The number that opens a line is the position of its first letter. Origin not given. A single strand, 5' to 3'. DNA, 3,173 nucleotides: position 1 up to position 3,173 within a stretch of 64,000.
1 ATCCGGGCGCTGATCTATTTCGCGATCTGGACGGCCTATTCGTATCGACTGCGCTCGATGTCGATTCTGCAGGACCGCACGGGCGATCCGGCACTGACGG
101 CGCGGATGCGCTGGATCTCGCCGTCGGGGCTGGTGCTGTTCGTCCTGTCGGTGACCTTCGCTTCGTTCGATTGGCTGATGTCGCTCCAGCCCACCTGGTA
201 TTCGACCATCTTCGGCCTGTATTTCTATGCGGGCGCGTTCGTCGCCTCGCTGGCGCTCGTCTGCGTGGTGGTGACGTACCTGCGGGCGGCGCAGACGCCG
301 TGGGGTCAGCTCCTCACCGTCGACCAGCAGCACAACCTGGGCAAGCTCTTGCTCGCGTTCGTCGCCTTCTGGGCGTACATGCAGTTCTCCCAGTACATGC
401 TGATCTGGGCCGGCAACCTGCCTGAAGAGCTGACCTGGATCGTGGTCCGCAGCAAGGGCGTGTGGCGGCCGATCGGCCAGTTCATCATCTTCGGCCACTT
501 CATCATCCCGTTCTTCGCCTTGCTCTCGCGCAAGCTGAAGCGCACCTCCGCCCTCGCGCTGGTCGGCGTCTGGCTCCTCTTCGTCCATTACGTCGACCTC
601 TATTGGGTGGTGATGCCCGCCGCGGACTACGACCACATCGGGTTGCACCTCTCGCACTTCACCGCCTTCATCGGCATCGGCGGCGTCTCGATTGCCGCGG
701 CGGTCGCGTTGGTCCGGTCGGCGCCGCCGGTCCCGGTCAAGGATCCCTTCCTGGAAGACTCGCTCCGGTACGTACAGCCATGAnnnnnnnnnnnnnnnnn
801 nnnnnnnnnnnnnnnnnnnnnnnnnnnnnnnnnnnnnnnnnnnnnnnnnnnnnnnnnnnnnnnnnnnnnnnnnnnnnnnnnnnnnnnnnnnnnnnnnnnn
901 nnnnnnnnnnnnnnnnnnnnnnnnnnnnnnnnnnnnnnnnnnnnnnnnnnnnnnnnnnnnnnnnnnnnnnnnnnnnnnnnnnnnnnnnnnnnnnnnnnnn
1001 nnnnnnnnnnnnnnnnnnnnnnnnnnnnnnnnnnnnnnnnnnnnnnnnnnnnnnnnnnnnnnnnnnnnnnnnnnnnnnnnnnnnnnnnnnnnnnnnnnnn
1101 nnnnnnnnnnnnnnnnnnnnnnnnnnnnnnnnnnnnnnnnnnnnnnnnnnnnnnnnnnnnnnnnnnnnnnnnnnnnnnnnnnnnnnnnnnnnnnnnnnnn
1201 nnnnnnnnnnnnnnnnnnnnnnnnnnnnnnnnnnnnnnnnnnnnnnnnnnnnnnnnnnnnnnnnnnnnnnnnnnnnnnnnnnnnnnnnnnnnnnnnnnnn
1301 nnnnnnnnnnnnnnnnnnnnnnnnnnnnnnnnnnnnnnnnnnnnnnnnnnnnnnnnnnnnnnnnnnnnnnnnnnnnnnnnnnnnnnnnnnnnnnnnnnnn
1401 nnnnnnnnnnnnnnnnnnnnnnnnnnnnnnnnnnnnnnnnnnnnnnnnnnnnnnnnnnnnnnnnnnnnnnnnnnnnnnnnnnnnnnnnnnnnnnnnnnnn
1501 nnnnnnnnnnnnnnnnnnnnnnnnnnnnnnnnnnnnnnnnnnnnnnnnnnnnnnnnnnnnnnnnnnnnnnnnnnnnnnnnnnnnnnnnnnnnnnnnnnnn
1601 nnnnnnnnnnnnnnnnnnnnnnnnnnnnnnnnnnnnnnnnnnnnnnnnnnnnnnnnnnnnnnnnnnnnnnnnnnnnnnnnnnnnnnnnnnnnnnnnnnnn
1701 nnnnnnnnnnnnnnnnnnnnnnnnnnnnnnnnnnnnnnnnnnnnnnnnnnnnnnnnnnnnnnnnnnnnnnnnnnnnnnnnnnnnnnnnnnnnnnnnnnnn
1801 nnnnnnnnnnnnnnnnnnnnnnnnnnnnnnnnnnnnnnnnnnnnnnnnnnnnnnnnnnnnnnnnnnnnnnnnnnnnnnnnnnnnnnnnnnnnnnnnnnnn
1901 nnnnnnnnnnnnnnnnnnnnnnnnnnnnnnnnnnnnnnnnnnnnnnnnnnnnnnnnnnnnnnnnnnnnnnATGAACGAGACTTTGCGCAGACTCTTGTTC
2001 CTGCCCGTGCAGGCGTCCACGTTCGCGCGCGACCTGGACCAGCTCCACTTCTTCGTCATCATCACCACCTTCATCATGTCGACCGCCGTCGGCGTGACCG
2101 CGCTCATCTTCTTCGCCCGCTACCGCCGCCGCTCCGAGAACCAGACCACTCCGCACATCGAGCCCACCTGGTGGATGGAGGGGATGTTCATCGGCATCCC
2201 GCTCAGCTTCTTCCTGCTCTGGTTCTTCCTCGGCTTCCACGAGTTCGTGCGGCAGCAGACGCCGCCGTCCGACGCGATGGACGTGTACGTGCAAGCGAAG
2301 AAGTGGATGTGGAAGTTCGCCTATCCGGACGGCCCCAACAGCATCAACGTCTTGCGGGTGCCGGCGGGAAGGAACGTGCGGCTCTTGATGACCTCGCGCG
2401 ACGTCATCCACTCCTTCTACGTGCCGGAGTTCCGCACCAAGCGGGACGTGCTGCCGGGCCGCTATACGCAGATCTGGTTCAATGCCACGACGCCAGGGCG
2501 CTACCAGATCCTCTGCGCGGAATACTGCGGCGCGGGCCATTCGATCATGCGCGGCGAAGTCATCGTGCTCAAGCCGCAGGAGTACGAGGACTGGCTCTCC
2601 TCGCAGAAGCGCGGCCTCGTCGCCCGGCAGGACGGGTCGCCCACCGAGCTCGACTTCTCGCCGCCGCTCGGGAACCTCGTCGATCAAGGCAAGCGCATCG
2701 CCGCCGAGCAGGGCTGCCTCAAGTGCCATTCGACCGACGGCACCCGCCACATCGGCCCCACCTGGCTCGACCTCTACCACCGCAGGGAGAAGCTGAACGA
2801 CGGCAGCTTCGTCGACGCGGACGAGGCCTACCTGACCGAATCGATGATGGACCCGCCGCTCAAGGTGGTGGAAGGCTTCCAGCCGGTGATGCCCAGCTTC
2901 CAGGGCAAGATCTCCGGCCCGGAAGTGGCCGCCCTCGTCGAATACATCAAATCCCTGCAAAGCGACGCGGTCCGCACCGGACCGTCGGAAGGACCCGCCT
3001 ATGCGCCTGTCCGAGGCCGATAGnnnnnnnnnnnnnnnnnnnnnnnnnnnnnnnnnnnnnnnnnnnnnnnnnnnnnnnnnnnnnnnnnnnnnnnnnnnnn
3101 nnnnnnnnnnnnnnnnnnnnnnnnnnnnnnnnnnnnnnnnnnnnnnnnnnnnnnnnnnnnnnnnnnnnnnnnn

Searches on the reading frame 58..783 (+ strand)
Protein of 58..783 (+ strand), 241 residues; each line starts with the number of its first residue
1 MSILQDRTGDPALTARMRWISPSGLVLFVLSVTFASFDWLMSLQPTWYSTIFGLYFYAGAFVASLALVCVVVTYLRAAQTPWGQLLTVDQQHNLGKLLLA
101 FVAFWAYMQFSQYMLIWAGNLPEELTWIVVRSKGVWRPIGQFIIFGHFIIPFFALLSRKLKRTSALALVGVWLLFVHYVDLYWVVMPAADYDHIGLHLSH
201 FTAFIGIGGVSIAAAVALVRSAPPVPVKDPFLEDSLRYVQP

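Call 109: search_protein_families(library=pfam, alignment_id=A7, max_evalue=0.00001)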
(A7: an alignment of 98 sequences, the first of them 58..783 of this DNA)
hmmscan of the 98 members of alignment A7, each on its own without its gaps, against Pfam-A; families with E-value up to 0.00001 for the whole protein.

A. member 1, window:58-783:+ (241 aa): 0 families

B. families by the number of members that match (of 98 scanned): 44 families (the first 25 are shown)
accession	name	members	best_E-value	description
PF12704.14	MacB_PCD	3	1.7e-32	MacB-like periplasmic core domain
PF02687.27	FtsX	3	1.8e-28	FtsX-like permease C-terminal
PF00072.30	Response_reg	3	2.5e-22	Response regulator receiver domain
PF00158.32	Sigma54_activat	2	1.6e-64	Sigma-54 interaction domain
PF14532.12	Sigma54_activ_2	2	6.2e-24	Sigma-54 interaction domain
PF25601.1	AAA_lid_14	2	5.7e-23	AAA+ ATPase lid domain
PF02518.31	HATPase_c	2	1.2e-16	Histidine kinase-, DNA gyrase B-, and HSP90-like ATPase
PF02954.25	HTH_8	2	7e-14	Bacterial regulatory protein, Fis family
PF00115.25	COX1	1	1.9e-139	Cytochrome C and Quinol oxidase polypeptide I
PF16640.11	Big_3_5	1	5.4e-114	Bacterial Ig-like domain (group 3)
PF00563.25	EAL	1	2.5e-82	EAL domain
PF00990.26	GGDEF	1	2.6e-48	Diguanylate cyclase, GGDEF domain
PF01979.26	Amidohydro_1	1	1.1e-41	Amidohydrolase family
PF00239.26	Resolvase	1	1.1e-31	Resolvase, N terminal domain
PF00005.33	ABC_tran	1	9.7e-30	ABC transporter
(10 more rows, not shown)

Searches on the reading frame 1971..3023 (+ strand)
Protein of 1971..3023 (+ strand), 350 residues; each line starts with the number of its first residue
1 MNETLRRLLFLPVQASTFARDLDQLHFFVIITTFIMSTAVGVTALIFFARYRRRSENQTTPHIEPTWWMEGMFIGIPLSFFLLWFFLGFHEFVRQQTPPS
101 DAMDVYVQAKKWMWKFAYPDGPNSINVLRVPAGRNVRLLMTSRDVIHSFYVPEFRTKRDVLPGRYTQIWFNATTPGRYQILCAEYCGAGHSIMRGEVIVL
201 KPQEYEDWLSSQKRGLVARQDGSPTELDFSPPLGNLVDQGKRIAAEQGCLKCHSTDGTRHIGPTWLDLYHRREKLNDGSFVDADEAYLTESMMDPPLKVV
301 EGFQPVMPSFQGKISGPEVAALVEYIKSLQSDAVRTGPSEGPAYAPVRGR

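Call 60: find_encoding_contigs(protein=window:1971-3023:+, flank=10000, max_places=4)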
Protein window:1971-3023:+ (350 aa): 1 contig read that carries it; 1 place shown.
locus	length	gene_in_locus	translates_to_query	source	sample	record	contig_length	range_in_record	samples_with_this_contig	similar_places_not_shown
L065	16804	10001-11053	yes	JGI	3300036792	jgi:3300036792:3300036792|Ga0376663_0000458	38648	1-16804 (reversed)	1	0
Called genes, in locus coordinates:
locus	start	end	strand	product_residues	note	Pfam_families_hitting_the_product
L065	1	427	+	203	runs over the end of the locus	PF00657:Lipase_GDSL, PF13472:Lipase_GDSL_2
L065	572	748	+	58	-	-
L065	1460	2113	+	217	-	PF02085:Cytochrom_CIII (faint), PF14522:Cytochrome_C7, PF14537:Cytochrom_c3_2 (weak)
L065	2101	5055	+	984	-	PF12838:Fer4_7 (weak), PF13187:Fer4_9 (faint), PF13237:Fer4_10 (faint), PF13247:Fer4_11 (weak), PF12838:Fer4_7 (weak)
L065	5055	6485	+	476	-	PF03916:NrfD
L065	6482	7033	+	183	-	PF11821:ActD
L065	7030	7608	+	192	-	PF13442:Cytochrome_CBB3, PF00034:Cytochrom_C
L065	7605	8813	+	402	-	-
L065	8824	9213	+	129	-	-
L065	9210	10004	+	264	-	-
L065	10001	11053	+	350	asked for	PF13473:Cupredoxin_1 (weak), PF00116:COX2, PF00034:Cytochrom_C (weak)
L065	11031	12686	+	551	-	PF00115:COX1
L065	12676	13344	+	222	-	PF00510:COX3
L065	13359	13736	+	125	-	PF03626:COX4_pro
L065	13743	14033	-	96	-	PF11387:DUF2795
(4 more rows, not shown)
